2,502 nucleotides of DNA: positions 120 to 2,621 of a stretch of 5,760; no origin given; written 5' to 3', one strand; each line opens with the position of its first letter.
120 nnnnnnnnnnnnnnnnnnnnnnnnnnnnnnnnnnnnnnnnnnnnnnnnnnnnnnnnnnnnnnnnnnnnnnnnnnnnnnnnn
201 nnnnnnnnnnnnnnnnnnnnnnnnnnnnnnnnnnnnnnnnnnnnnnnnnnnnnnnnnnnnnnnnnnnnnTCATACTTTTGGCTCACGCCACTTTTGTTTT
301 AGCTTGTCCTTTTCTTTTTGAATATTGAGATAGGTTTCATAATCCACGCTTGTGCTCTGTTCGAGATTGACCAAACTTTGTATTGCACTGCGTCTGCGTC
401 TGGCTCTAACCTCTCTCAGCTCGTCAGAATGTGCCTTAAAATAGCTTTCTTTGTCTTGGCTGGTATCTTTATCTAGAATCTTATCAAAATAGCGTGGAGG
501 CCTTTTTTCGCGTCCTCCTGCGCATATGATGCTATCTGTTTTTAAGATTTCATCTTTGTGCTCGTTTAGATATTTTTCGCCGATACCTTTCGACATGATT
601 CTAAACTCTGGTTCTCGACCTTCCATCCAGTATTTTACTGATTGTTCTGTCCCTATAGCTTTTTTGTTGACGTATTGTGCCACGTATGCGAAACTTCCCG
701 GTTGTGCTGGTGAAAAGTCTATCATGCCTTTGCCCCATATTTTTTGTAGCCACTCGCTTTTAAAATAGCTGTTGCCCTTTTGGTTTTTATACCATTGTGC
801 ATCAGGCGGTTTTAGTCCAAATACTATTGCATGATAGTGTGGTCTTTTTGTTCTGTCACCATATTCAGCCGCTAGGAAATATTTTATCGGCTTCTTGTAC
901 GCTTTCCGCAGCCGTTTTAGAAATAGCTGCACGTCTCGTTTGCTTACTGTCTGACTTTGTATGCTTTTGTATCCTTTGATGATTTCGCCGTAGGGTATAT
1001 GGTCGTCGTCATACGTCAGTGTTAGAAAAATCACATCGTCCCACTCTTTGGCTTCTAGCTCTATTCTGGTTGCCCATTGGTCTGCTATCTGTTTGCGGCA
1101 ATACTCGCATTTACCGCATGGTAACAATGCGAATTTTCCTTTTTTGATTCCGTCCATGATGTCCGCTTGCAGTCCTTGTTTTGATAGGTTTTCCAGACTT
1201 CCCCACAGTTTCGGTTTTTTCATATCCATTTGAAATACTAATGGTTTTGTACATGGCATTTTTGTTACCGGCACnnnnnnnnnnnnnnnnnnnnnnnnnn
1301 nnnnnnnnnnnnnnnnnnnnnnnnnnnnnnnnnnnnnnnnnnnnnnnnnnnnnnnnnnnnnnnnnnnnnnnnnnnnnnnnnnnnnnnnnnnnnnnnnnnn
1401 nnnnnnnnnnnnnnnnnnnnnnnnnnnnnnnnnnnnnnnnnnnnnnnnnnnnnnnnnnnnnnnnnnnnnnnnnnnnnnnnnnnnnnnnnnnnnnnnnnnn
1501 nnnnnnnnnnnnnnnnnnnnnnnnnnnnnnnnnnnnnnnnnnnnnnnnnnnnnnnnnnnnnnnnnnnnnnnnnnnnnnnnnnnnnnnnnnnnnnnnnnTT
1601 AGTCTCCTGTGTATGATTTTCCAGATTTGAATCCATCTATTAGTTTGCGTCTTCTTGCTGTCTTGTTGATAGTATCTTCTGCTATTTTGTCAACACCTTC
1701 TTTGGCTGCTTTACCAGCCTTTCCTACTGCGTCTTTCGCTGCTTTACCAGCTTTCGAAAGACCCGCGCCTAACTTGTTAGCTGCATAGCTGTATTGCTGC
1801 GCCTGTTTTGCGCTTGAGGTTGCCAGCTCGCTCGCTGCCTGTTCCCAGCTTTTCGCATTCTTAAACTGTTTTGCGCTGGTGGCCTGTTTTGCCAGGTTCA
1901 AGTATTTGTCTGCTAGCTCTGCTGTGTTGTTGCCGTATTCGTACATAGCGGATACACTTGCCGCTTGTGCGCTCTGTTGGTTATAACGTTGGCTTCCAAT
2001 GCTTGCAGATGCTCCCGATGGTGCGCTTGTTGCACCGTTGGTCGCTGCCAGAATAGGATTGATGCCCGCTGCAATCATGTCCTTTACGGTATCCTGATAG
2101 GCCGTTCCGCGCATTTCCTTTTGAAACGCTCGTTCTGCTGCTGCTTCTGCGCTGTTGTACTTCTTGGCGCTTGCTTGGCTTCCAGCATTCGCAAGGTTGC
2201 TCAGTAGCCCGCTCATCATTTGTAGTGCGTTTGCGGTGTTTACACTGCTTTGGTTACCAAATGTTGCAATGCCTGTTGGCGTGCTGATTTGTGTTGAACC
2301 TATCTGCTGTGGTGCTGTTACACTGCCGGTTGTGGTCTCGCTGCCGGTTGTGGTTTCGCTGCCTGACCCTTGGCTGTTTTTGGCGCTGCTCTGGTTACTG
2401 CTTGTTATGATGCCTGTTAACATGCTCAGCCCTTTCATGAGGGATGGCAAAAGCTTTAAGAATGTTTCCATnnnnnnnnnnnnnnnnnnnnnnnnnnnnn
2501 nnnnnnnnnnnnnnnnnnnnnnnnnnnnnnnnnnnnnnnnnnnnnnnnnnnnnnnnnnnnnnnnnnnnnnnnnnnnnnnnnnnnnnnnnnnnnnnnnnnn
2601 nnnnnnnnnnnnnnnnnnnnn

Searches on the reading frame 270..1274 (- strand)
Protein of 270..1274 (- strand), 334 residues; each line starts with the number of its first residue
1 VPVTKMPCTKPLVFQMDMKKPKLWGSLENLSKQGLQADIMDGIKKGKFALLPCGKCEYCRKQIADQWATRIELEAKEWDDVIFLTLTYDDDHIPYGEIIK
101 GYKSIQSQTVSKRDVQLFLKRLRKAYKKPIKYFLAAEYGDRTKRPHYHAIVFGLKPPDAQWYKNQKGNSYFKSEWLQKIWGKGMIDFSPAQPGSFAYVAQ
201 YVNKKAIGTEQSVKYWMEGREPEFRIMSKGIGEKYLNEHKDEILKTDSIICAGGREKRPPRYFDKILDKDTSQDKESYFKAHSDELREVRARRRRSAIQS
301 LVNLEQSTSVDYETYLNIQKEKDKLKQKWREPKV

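Call 4: search_protein_families(library=pfam, proteins=[window:270-1274:-], max_evalue=0.01)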
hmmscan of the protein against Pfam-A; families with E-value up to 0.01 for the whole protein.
window:270-1274:- (334 aa): 1 family
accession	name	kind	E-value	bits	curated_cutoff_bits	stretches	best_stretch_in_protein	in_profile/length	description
PF23343.2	REP_ORF2-G2P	-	1.3e-20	73.9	27.8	1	82-205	2-98/99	Replication-associated protein ORF2/G2P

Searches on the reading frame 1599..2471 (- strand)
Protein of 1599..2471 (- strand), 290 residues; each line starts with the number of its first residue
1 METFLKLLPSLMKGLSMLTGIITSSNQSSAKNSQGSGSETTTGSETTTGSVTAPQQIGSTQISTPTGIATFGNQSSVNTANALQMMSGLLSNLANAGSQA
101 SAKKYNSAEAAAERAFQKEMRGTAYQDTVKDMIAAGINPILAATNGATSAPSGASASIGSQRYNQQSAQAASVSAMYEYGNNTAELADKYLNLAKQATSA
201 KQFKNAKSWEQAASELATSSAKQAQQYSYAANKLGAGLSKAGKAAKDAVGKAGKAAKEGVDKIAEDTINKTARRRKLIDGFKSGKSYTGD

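Call 4: search_protein_families(library=pfam, proteins=[window:1599-2471:-], max_evalue=0.01)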
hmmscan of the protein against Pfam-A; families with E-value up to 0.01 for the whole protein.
window:1599-2471:- (290 aa): 0 families

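Call 64: search_protein_families(library=phrogs, proteins=[window:1602-2471:-], max_evalue=0.001)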
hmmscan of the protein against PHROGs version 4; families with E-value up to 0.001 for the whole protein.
window:1602-2471:- (290 aa): 13 families
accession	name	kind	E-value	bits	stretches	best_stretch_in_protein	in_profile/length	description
phrog_18604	-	tail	9.4e-127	423.2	1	3-290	2-284/284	minor tail protein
phrog_8742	-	tail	2.2e-20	74.4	1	23-267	40-278/287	pilot protein for DNA ejection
phrog_11693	-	tail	3.2e-16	61.1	1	80-266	8-208/228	pilot protein for DNA ejection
phrog_8693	-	tail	2.6e-14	54.8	1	88-234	6-149/258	pilot protein for DNA ejection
phrog_22637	-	tail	3.1e-14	54.3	1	89-226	11-148/264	pilot protein for DNA ejection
phrog_27063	-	tail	8.1e-13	49.6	1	98-274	47-216/306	pilot protein for DNA ejection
phrog_34374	-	tail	2.5e-12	47.7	1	97-157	164-224/310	pilot protein for DNA ejection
phrog_5158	-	unknown function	4.7e-12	47.1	1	58-243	31-221/322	-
phrog_16516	-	tail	1e-11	46.2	1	79-187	21-125/186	minor tail protein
phrog_35928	-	tail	2.1e-10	41.7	1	99-168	63-132/172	pilot protein for DNA ejection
phrog_21483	-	unknown function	6.3e-10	40.1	1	66-232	61-227/303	-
phrog_25360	-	unknown function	2.6e-08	34.7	1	103-223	52-162/316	-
phrog_20617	-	tail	2.6e-06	28.8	1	92-224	11-139/200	minor tail protein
